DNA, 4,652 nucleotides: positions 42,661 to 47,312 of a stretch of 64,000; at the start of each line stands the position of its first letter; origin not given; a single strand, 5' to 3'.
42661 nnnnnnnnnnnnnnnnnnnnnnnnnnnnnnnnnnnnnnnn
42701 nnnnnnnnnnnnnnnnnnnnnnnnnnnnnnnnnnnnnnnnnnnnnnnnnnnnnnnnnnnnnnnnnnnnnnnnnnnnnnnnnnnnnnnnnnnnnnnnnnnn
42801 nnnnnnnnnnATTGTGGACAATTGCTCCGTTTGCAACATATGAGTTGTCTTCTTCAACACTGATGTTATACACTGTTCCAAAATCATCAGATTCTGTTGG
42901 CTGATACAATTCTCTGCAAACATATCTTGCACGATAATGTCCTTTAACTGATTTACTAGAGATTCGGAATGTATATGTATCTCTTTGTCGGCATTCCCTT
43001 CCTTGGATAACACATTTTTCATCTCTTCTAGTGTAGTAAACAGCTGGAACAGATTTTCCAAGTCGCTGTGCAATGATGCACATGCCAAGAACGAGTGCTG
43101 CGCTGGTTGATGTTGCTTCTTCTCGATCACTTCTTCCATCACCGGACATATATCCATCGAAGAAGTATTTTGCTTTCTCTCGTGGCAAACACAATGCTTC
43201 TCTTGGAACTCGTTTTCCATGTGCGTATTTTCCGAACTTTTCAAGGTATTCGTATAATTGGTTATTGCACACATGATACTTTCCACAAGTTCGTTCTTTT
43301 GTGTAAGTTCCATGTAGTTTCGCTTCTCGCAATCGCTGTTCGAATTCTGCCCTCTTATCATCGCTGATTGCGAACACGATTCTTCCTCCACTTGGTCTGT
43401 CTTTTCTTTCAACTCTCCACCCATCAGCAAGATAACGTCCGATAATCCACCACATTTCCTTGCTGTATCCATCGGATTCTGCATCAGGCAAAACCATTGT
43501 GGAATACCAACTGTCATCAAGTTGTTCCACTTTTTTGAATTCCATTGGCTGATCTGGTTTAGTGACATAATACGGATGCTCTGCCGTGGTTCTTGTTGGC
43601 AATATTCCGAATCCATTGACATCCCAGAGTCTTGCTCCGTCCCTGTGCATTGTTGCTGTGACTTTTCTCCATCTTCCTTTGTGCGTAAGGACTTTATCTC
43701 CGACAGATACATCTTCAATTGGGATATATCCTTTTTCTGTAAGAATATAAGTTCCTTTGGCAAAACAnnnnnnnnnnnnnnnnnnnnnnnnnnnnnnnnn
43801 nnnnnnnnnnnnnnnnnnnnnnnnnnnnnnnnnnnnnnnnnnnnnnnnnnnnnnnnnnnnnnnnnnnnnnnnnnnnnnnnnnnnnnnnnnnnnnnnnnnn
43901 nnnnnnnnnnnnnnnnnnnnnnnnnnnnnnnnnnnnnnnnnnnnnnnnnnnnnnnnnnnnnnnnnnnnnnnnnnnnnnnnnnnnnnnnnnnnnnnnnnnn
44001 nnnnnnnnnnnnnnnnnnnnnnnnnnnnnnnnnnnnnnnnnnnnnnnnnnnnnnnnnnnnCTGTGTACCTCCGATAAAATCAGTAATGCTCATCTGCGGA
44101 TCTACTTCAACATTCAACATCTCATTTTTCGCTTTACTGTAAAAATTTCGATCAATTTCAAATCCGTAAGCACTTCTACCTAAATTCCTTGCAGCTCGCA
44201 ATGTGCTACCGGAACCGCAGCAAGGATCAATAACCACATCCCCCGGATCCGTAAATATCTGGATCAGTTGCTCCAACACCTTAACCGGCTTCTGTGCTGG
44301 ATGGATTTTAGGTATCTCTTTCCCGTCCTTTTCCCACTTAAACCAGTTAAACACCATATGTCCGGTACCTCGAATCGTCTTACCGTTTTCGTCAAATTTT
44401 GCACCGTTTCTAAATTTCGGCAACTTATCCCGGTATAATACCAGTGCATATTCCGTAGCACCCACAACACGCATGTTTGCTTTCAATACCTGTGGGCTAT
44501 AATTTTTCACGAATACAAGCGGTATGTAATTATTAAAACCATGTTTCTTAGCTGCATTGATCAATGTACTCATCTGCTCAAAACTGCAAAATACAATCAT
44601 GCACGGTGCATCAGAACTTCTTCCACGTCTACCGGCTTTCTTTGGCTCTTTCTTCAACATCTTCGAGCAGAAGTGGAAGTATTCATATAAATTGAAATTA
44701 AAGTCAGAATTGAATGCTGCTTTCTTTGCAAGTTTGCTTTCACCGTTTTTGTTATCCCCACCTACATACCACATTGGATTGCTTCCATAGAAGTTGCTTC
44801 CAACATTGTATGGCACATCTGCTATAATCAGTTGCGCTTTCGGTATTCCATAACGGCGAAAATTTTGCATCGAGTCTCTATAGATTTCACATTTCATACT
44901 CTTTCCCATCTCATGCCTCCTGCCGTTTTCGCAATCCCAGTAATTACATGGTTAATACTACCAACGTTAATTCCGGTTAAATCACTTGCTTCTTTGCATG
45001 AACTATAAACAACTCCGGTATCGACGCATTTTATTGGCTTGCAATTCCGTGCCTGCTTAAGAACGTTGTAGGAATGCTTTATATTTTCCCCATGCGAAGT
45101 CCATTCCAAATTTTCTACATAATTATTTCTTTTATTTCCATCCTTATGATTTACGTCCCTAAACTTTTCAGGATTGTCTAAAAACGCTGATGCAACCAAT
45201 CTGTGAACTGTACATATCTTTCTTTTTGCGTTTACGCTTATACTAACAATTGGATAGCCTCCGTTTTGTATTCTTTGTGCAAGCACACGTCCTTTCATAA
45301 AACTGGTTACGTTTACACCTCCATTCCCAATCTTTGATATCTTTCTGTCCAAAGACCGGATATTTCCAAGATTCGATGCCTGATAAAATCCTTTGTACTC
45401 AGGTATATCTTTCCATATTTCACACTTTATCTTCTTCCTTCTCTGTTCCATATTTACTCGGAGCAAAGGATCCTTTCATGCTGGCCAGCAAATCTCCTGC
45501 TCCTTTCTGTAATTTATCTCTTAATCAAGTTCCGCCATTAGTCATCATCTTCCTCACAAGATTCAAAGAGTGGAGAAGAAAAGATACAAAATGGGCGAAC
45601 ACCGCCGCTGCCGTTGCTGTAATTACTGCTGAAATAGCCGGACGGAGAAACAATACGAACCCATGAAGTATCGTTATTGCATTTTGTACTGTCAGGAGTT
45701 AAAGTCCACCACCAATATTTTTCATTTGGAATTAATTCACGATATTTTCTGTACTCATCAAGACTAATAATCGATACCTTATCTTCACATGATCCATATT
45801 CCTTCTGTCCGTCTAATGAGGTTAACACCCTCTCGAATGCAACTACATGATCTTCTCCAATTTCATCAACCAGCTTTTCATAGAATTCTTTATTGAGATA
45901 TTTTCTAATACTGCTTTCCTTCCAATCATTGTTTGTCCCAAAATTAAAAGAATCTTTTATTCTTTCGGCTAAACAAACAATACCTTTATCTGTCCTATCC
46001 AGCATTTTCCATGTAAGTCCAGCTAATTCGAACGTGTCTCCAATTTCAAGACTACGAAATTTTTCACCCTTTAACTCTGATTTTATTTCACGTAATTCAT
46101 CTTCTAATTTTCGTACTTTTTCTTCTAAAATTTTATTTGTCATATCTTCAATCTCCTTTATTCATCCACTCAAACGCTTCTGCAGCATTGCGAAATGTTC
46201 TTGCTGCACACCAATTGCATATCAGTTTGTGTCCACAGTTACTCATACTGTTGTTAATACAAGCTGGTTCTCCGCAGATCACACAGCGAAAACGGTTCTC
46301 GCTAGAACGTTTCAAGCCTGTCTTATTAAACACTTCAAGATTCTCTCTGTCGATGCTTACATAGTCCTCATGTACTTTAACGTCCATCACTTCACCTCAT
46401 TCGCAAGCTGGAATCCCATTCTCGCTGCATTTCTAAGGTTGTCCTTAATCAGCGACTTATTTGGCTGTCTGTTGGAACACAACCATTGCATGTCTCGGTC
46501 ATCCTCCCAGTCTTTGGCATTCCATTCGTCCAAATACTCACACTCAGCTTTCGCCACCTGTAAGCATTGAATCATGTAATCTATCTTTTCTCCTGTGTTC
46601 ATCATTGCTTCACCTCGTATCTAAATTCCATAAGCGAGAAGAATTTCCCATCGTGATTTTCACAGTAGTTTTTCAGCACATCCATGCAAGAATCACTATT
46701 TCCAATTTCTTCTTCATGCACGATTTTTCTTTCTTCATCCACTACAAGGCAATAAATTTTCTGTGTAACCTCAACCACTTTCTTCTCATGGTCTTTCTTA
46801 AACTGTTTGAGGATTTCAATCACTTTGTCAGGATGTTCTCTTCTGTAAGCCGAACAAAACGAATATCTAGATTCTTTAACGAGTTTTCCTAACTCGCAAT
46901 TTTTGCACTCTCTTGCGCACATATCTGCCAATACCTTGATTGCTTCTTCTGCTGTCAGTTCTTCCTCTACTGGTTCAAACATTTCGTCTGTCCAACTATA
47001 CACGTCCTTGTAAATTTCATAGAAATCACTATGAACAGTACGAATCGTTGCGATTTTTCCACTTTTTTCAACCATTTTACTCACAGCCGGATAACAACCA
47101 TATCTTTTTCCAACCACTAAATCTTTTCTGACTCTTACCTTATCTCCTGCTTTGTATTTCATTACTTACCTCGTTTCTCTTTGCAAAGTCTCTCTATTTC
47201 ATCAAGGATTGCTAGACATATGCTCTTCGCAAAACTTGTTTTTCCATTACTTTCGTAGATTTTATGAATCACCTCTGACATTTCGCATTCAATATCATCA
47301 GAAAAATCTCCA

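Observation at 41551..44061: Cytosine-5 DNA methyltransferase split by a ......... intein exactly within the catalytic PCQ motif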

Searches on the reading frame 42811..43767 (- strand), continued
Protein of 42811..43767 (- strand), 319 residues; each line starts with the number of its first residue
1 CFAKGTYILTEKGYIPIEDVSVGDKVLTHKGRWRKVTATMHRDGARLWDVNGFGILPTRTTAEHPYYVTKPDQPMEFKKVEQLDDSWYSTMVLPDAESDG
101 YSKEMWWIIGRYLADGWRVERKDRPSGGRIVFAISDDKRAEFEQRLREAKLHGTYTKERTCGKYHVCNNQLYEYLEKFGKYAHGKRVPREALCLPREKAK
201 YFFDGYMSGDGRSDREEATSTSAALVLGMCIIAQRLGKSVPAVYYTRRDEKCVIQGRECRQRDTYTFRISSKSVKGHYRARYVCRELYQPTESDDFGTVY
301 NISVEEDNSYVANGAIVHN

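Call 79: get_annotated_region(hit=H33, flank=1500)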
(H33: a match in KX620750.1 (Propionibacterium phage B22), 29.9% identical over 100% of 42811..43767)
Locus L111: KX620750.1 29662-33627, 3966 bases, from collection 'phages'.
description: Propionibacterium phage B22, complete genome.
organism: Propionibacterium phage B22 (NCBI taxid 1897532)
taxonomy: Viruses; Duplodnaviria; Heunggongvirae; Uroviricota; Caudoviricetes; Doucettevirus; Doucettevirus B22
host: Propionibacterium freudenreichii TL110; source: Emmental french cheese; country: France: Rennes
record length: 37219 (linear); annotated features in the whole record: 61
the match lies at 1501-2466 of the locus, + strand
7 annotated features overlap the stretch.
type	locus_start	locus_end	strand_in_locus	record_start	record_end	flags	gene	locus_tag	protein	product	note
CDS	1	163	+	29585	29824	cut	46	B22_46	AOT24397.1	hypothetical protein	-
CDS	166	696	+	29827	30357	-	47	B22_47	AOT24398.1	hypothetical protein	-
CDS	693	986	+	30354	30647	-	48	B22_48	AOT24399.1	hypothetical protein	-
CDS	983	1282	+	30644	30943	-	49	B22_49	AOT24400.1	hypothetical protein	-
CDS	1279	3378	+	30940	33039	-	50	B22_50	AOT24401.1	DNA methylase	-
CDS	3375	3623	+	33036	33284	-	51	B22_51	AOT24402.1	hypothetical protein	-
CDS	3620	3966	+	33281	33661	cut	52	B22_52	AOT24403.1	RusA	-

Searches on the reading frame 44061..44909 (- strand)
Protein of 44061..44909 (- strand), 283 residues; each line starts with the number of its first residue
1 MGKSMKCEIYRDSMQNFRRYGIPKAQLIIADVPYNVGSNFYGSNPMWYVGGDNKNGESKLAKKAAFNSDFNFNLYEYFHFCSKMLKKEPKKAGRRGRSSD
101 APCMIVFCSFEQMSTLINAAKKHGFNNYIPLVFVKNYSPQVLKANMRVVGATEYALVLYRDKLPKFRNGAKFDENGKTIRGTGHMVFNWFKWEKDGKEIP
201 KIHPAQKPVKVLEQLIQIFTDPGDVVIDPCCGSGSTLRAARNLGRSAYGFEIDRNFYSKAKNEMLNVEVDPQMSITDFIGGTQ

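Call 31: search_protein_families(library=phrogs, proteins=[window:44061-44909:-], max_evalue=0.00001)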
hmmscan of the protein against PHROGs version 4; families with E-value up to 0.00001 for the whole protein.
window:44061-44909:- (283 aa): 8 families
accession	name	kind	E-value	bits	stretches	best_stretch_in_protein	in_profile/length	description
phrog_67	-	other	4.5e-51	175.8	1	20-268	136-347/743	DNA methyltransferase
phrog_3008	-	other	4e-28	99.3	1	164-265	106-212/244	DNA methyltransferase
phrog_498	-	other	5.2e-18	65.9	1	106-257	276-413/633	DNA methyltransferase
phrog_18293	-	other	3e-17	63.7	1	201-264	44-107/119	methyltransferase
phrog_6952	-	other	1.5e-13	52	1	200-266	111-177/181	DNA methyltransferase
phrog_23085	-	unknown function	2e-11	44.7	1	190-263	31-104/138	-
phrog_23148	-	unknown function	1.2e-07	32.9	1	200-262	82-144/165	-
phrog_18146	-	other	5.3e-06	26.6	1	208-266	54-115/452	DNA methyltransferase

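Call 53: search_protein_families(library=pfam, proteins=[window:44061-44909:-], max_evalue=0.001)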
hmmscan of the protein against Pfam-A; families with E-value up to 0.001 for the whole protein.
window:44061-44909:- (283 aa): 1 family
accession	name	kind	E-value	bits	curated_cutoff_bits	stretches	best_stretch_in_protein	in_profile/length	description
PF01555.25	N6_N4_Mtase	-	3.2e-27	96.4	26.7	1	26-261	2-220/221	DNA methylase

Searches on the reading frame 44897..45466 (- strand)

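Call 31: search_protein_families(library=phrogs, proteins=[window:44897-45466:-], max_evalue=0.00001)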
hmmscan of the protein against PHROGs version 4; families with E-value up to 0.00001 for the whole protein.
window:44897-45466:- (190 aa): 9 families
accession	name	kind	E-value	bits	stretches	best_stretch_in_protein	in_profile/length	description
phrog_59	-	DNA, RNA and nucleotide metabolism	4.2e-45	155.9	1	9-180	131-272/423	HNH endonuclease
phrog_959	-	DNA, RNA and nucleotide metabolism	7.9e-36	123.8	1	15-145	5-119/138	HNH endonuclease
phrog_1492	-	DNA, RNA and nucleotide metabolism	3.1e-35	123.1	1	6-132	35-159/414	HNH endonuclease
phrog_37683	-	unknown function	2.7e-15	57.2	1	52-140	128-216/279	-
phrog_826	-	DNA, RNA and nucleotide metabolism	8.5e-09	36.4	1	67-139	93-164/281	HNH endonuclease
phrog_4538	-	unknown function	9.9e-09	35.6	1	131-190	390-447/447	-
phrog_99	-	DNA, RNA and nucleotide metabolism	1.1e-08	36.1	1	6-132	102-205/383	HNH endonuclease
phrog_17657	-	DNA, RNA and nucleotide metabolism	2.6e-08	34.8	1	67-123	102-165/168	HNH endonuclease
phrog_30377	-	DNA, RNA and nucleotide metabolism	1.8e-06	29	1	82-133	7-56/82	HNH endonuclease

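Call 53: search_protein_families(library=pfam, proteins=[window:44897-45466:-], max_evalue=0.001)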
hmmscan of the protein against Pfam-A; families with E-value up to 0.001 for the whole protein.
window:44897-45466:- (190 aa): 3 families
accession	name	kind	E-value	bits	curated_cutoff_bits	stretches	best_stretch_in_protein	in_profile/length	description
PF07463.16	NUMOD4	-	6.6e-17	61.9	23.4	1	16-76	1-48/49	NUMOD4 motif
PF13392.12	HNH_3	-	1.3e-06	28.3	24.8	1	87-128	3-44/46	HNH endonuclease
PF22083.2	I-HmuI_NUMOD-like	-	0.0004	20.3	27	0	154-187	12-45/46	DNA endonuclease I-HmuI-like, NUMOD-like domain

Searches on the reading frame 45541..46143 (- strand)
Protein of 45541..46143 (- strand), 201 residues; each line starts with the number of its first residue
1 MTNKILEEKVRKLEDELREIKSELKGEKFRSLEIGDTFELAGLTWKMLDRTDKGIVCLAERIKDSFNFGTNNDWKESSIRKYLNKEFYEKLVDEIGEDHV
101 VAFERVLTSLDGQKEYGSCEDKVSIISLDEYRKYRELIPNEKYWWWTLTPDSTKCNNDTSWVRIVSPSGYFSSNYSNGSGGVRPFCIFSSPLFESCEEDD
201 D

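Call 31: search_protein_families(library=phrogs, proteins=[window:45541-46143:-], max_evalue=0.00001)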
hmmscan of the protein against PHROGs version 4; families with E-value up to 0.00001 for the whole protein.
window:45541-46143:- (201 aa): 2 families
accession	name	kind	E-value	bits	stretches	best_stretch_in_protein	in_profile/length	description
phrog_9958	-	unknown function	1.6e-50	172.3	1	25-201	3-187/210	-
phrog_10993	-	head and packaging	1.3e-06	28.6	1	118-201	175-253/556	Hoc-like head decoration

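Call 53: search_protein_families(library=pfam, proteins=[window:45541-46143:-], max_evalue=0.001)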
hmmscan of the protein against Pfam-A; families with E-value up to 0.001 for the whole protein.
window:45541-46143:- (201 aa): 1 family
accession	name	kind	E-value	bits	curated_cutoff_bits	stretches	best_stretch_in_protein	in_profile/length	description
PF19789.6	DUF6273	-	2.9e-12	47.2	23.5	2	121-187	106-169/172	Domain of unknown function (DUF6273)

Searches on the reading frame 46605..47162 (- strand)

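Call 31: search_protein_families(library=phrogs, proteins=[window:46605-47162:-], max_evalue=0.00001)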
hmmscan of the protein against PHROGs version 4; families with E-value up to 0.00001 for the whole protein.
window:46605-47162:- (186 aa): 2 families
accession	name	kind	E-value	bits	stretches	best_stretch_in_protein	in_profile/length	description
phrog_7488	-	unknown function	2.8e-11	44.8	1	1-100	1-91/144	-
phrog_17705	-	unknown function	2.9e-07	31.6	1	4-94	3-93/202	-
